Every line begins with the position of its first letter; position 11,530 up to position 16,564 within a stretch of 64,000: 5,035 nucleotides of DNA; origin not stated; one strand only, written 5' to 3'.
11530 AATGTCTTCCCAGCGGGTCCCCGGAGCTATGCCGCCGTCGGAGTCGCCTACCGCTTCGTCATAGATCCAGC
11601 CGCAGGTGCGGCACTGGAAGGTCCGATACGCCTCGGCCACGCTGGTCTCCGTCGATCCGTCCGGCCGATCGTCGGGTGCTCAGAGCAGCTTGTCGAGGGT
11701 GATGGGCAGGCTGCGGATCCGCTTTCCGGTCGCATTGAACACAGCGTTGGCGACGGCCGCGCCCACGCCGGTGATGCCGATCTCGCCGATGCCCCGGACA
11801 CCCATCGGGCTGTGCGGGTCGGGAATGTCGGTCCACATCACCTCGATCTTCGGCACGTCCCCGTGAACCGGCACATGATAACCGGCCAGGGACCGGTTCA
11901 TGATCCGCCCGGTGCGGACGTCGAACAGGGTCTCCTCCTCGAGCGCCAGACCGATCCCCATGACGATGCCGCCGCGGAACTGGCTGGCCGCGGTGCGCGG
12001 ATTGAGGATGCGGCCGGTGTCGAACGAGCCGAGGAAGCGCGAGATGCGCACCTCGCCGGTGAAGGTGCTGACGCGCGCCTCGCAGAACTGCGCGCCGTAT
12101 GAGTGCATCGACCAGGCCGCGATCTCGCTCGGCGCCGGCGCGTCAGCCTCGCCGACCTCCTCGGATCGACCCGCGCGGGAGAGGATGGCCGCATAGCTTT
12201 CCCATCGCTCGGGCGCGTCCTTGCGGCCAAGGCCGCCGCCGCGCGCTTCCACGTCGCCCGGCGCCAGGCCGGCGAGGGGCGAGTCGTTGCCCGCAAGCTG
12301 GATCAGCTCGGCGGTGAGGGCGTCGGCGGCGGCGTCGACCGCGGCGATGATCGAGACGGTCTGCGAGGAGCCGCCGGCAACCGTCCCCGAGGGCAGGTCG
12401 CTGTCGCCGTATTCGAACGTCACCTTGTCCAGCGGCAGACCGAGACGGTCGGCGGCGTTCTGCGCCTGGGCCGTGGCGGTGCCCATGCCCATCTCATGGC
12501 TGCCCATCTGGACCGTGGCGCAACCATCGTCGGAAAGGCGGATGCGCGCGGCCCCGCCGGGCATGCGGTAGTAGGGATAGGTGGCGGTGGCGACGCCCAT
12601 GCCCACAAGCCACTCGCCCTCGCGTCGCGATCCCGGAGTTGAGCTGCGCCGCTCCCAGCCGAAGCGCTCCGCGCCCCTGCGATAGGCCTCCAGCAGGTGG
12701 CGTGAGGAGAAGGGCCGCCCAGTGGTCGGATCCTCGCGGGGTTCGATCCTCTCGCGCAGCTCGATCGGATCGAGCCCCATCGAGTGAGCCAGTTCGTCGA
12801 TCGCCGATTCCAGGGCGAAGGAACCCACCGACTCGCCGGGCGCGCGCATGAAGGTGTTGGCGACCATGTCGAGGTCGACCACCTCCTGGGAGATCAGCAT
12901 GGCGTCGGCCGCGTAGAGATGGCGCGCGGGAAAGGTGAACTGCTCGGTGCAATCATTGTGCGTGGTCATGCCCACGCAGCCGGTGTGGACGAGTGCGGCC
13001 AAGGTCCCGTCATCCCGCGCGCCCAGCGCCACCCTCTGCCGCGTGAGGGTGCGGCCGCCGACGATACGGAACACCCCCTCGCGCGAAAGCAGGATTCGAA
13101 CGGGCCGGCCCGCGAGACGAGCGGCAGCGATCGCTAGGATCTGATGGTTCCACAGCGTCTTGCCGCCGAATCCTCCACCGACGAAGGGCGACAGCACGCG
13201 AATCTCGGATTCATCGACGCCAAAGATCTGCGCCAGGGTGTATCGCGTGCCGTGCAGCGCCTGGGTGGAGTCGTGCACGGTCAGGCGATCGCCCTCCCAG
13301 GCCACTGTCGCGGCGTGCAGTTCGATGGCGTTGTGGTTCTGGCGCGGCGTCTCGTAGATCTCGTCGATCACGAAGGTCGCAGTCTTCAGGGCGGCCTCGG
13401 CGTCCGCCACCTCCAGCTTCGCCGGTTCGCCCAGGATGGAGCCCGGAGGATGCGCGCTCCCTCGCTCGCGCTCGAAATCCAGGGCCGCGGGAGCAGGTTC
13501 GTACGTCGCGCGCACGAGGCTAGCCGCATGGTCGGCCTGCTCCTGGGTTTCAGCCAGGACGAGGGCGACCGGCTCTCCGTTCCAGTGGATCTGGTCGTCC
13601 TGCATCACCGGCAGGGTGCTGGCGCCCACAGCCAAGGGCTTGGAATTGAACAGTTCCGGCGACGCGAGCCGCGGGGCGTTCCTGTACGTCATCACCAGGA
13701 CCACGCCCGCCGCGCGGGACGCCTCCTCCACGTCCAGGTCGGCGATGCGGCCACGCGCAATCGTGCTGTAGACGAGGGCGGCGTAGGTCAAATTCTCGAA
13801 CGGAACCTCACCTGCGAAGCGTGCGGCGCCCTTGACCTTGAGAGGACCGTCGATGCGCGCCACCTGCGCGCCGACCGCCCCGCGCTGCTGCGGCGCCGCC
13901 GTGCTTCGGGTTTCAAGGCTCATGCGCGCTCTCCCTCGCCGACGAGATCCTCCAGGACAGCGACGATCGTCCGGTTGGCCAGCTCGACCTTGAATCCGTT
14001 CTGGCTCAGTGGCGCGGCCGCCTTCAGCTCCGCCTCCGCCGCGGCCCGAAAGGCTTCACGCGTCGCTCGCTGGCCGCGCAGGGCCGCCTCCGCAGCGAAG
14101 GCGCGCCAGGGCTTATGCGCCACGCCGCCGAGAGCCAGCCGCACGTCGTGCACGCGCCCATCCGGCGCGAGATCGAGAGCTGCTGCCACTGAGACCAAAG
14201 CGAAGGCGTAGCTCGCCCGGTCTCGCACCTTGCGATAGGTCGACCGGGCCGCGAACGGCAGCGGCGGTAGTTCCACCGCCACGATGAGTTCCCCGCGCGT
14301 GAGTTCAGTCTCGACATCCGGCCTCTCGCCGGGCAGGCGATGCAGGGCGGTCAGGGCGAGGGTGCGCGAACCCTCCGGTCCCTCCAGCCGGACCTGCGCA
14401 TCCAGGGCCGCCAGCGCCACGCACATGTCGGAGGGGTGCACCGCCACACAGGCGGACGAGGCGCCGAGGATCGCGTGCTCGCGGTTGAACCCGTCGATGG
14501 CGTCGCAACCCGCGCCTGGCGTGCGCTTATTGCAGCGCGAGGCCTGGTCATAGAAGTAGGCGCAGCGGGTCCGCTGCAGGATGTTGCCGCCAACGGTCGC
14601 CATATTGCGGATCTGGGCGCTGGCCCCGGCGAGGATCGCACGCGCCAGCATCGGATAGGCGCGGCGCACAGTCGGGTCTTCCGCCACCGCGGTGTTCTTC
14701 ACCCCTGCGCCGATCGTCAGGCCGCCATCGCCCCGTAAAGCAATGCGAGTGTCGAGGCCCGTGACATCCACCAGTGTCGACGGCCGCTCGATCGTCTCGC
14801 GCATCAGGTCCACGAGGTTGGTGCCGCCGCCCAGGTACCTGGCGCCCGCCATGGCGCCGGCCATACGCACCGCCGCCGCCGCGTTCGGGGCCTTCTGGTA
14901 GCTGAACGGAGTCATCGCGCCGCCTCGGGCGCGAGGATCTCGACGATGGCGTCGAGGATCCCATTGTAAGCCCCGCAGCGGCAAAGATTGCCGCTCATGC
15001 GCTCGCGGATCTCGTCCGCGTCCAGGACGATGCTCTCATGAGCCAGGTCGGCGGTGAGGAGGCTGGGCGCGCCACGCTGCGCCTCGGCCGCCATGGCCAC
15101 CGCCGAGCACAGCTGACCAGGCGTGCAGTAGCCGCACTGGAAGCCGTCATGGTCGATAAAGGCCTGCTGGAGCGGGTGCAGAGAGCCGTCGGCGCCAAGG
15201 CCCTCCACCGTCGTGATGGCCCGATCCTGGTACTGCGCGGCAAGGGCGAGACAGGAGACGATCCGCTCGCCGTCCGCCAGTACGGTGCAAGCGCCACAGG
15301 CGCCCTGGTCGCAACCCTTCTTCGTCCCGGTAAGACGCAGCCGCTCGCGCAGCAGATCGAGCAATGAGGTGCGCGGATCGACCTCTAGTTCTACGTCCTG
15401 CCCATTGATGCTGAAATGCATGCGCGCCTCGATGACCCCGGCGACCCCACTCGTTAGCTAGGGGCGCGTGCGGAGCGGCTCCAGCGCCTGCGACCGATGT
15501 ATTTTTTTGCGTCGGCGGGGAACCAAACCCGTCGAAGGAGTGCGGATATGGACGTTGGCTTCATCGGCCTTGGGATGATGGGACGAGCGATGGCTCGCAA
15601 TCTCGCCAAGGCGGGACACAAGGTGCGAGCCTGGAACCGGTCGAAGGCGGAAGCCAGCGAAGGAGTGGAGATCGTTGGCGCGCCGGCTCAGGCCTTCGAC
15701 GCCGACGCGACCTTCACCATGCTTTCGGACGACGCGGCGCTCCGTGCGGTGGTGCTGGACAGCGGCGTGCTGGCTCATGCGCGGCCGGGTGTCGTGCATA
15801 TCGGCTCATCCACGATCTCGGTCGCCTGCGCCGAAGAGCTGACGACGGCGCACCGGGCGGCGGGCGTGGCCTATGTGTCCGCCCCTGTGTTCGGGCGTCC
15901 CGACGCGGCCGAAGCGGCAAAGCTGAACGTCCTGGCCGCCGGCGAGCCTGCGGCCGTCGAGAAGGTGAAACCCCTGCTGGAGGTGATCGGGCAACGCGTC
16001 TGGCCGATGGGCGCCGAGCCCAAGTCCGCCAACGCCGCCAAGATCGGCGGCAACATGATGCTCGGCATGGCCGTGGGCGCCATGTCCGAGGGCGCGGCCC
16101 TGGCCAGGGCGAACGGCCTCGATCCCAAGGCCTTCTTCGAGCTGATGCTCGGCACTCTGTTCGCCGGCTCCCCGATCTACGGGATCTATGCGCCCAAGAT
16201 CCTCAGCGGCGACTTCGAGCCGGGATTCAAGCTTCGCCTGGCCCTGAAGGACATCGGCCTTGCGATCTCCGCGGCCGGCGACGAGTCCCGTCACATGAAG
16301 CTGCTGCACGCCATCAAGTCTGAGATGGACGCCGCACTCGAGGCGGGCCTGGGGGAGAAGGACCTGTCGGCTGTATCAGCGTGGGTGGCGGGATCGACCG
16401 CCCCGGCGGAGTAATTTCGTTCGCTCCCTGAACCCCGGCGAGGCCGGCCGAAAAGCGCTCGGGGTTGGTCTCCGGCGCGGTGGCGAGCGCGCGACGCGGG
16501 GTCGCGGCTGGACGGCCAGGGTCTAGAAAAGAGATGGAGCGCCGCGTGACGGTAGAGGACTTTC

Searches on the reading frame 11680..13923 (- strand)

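Call 72: search_protein_families(library=pfam, proteins=[window:11680-13923:-], max_evalue=0.000001)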
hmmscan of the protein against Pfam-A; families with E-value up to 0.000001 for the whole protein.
window:11680-13923:- (747 aa): 3 families
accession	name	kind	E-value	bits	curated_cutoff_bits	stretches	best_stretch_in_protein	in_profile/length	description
PF20256.3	MoCoBD_2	-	3.1e-54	184.8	27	1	417-691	2-283/283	Molybdopterin cofactor-binding domain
PF02738.23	MoCoBD_1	-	5.2e-54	183.4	27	1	169-392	12-242/244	Molybdopterin cofactor-binding domain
PF01315.27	Ald_Xan_dh_C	-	3.2e-21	76.1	31.3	1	32-144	2-109/110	Aldehyde oxidase and xanthine dehydrogenase, a/b hammerhead domain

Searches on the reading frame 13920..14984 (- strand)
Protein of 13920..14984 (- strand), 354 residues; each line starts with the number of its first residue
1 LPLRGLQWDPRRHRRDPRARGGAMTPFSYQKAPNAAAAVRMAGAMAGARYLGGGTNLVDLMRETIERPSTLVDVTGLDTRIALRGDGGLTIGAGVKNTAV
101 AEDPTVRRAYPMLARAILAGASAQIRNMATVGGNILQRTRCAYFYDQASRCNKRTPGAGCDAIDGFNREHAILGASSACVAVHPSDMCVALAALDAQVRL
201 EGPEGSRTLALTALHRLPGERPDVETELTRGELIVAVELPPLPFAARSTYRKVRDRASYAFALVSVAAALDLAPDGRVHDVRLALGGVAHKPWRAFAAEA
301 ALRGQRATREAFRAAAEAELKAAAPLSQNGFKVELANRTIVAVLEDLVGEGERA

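Call 72: search_protein_families(library=pfam, proteins=[window:13920-14984:-], max_evalue=0.000001)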
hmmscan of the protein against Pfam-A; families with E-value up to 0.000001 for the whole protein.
window:13920-14984:- (354 aa): 2 families
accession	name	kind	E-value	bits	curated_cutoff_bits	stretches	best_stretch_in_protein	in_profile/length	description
PF00941.27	FAD_binding_5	-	1.8e-39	135.7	27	1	26-241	2-169/170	FAD binding domain in molybdopterin dehydrogenase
PF03450.22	CO_deh_flav_C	-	2.4e-16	60.1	25.5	1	249-333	2-88/102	CO dehydrogenase flavoprotein C-terminal domain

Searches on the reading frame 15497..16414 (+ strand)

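Call 73: search_protein_families(library=pfam, proteins=[window:15497-16414:+], max_evalue=0.000001)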
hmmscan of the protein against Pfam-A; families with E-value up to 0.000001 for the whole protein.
window:15497-16414:+ (305 aa): 3 families
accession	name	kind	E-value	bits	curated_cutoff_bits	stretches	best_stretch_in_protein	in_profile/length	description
PF03446.21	NAD_binding_2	-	7.7e-35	120.7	21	1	19-169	1-157/161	NAD binding domain of 6-phosphogluconate dehydrogenase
PF14833.11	NAD_binding_11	-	1.8e-18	67.4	30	1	178-294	3-119/122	NAD-binding of NADP-dependent 3-hydroxyisobutyrate dehydrogenase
PF03807.23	F420_oxidored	-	6.4e-07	30.3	21.6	1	20-69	2-53/94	NADP oxidoreductase coenzyme F420-dependent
